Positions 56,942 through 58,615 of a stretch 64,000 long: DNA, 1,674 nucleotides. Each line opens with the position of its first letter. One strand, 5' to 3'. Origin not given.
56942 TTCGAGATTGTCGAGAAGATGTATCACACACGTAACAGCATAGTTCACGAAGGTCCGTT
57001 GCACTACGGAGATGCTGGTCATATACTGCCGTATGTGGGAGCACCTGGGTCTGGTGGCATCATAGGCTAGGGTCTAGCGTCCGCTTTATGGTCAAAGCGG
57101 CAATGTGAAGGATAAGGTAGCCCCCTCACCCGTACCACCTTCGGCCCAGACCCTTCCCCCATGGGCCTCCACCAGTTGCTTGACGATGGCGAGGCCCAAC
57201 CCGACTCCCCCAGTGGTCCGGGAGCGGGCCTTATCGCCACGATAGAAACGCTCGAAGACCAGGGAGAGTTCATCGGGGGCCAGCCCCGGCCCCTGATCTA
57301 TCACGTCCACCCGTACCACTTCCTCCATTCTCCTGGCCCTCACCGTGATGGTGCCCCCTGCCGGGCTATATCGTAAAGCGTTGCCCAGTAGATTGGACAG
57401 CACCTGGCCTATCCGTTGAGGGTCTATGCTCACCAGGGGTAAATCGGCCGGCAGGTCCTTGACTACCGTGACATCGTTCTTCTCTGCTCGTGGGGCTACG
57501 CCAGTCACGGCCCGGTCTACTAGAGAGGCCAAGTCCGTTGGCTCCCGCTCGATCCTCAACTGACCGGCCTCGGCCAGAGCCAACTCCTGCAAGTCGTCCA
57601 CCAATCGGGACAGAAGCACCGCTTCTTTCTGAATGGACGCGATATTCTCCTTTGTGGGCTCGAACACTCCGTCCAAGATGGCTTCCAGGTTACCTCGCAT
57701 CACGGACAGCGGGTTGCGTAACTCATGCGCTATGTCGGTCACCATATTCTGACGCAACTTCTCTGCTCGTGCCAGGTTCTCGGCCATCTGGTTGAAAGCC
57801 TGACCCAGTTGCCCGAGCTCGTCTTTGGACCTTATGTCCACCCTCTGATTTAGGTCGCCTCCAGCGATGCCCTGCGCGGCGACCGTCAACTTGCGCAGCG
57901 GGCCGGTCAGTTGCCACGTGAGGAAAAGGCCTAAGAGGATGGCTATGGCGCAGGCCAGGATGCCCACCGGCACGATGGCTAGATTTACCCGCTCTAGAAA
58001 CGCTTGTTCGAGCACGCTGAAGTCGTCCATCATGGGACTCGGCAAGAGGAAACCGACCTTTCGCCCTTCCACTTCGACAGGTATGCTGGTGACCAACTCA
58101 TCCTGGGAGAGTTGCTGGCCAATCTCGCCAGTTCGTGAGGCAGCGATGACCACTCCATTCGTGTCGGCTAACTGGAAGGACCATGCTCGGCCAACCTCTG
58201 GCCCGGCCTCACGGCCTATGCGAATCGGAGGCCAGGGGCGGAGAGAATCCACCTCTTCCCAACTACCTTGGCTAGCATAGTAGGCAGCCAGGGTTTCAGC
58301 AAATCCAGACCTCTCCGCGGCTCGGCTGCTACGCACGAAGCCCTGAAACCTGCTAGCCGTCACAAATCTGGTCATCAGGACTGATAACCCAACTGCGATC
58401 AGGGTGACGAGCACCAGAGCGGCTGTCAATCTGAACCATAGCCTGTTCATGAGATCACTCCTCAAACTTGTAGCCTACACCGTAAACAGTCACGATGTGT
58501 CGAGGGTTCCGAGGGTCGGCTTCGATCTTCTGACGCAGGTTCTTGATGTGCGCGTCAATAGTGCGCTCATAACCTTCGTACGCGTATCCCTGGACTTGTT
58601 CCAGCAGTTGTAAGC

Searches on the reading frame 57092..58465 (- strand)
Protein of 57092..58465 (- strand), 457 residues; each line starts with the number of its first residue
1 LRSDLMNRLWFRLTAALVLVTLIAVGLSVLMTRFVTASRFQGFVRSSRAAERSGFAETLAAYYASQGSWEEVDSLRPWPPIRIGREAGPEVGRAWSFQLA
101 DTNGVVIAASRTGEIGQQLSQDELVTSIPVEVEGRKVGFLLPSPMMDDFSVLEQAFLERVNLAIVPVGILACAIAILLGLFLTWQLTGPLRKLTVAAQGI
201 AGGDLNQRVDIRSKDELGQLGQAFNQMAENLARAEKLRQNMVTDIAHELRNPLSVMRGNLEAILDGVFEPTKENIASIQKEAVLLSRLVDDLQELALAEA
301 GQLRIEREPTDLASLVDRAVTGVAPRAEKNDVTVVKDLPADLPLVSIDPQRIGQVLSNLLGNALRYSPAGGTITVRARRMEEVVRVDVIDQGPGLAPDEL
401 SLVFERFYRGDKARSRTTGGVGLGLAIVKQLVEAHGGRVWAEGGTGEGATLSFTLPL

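Call 62: search_protein_families(library=pfam, proteins=[window:57092-58465:-], max_evalue=0.0001)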
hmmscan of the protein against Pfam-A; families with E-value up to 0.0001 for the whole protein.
window:57092-58465:- (457 aa): 3 families
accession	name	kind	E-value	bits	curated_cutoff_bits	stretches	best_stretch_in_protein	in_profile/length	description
PF02518.31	HATPase_c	-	2.9e-31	108.6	26.4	1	348-457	2-109/111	Histidine kinase-, DNA gyrase B-, and HSP90-like ATPase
PF00672.30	HAMP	-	9.8e-19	67.9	25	1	181-232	1-52/53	HAMP domain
PF00512.31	HisKA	-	1.7e-14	54.1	26.9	1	238-301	2-66/66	His Kinase A (phospho-acceptor) domain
